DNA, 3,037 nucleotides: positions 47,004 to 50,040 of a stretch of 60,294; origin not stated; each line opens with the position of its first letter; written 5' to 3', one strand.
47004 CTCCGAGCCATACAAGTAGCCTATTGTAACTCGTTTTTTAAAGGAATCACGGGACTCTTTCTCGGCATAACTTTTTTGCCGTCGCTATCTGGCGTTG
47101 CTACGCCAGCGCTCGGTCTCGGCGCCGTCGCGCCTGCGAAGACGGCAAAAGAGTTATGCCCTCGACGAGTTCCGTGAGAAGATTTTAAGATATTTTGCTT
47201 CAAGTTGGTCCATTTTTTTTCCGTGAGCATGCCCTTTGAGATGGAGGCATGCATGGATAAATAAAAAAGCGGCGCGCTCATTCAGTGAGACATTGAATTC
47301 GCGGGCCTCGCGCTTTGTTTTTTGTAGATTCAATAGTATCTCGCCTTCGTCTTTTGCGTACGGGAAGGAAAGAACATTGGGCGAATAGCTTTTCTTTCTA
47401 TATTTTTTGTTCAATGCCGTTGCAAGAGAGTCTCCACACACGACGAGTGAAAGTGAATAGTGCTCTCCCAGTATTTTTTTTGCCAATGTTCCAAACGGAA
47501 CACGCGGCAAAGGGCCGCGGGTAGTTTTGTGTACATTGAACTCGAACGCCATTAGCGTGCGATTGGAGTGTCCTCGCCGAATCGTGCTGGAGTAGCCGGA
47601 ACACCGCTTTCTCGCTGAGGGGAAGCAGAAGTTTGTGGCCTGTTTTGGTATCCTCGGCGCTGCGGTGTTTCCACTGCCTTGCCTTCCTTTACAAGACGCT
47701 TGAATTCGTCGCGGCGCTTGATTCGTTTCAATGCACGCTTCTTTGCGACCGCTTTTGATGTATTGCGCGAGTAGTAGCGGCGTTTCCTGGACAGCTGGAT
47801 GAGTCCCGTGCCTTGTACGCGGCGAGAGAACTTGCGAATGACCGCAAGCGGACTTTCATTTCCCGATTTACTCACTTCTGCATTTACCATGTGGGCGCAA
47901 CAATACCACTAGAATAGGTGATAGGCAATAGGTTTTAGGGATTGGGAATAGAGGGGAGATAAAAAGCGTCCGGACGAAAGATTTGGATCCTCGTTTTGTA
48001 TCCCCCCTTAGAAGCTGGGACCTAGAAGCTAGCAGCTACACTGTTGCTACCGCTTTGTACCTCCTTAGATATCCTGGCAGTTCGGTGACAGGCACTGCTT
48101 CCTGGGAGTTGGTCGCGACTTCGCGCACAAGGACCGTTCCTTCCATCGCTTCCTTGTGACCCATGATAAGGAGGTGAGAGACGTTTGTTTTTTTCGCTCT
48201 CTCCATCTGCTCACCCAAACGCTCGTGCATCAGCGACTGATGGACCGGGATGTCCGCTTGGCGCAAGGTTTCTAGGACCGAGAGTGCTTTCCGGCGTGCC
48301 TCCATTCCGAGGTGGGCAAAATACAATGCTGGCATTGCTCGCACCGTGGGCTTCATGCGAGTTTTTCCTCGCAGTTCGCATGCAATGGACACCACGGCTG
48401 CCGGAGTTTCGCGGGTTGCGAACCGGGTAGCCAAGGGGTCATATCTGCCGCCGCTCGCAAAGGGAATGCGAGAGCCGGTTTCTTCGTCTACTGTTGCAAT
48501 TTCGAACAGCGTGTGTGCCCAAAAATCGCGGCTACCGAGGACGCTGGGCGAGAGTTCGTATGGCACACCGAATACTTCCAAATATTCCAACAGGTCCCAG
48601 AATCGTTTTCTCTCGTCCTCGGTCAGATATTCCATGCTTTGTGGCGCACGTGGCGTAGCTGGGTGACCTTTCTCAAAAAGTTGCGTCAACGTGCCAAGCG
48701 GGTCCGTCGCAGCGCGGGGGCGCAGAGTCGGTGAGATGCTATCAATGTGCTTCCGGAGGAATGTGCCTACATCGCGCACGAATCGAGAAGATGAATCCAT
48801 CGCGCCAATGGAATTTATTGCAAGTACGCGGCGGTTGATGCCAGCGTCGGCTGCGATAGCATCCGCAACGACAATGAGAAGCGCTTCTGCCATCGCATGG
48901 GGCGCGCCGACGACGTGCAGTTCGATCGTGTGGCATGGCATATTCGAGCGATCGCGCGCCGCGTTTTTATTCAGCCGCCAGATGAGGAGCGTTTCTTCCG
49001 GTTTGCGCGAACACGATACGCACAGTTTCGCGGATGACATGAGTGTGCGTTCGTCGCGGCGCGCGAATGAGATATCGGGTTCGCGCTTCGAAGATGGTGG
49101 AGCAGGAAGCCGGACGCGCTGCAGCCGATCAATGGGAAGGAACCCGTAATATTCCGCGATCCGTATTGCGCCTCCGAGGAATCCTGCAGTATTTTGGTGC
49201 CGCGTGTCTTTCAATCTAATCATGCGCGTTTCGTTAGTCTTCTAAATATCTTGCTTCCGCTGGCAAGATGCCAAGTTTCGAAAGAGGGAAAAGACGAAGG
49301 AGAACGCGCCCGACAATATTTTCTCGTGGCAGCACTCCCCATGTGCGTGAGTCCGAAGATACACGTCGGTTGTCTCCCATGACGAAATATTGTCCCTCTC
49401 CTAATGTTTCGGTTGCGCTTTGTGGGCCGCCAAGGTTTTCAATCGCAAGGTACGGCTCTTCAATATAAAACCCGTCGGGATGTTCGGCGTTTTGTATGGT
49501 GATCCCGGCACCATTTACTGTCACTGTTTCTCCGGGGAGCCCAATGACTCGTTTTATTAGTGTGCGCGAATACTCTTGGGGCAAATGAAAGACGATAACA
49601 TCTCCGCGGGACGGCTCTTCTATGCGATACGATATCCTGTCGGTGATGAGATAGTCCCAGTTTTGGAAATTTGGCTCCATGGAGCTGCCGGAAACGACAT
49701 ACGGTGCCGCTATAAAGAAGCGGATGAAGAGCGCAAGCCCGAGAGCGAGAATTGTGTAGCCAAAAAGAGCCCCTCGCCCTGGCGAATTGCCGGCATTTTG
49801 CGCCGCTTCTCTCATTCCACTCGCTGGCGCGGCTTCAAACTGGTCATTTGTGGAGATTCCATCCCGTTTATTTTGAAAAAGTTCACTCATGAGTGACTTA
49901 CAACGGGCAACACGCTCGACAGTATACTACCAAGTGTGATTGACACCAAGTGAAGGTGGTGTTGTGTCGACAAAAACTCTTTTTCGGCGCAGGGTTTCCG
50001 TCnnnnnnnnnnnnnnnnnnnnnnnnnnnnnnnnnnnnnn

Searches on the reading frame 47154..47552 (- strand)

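Call 63: search_protein_families(library=pfam, proteins=[window:47154-47552:-], max_evalue=0.001)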
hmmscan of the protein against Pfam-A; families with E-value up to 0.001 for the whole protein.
window:47154-47552:- (132 aa): 1 family
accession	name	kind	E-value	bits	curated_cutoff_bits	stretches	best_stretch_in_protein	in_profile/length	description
PF02130.23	YbeY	-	5.2e-20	72.1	25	1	27-117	23-116/129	Endoribonuclease YbeY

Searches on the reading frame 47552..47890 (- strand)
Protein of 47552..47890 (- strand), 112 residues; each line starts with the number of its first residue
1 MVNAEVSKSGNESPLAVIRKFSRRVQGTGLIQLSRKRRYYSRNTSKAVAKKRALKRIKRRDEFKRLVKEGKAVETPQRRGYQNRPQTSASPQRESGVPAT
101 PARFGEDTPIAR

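Call 63: search_protein_families(library=pfam, proteins=[window:47552-47890:-], max_evalue=0.001)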
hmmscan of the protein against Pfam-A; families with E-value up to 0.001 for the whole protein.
window:47552-47890:- (112 aa): 1 family
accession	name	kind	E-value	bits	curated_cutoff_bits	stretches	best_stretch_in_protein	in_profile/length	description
PF01165.25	Ribosomal_S21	-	2e-05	24.7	27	1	10-56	6-52/55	Ribosomal protein S21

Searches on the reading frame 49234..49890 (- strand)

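Call 8: search_protein_families(library=pfam, proteins=[window:49234-49890:-], max_evalue=0.001)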
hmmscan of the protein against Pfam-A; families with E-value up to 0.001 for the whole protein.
window:49234-49890:- (218 aa): 1 family
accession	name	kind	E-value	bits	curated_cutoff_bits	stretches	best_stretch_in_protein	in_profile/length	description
PF10502.14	Peptidase_S26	-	1.2e-45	155.9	22.9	1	46-200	8-167/168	Signal peptidase, peptidase S26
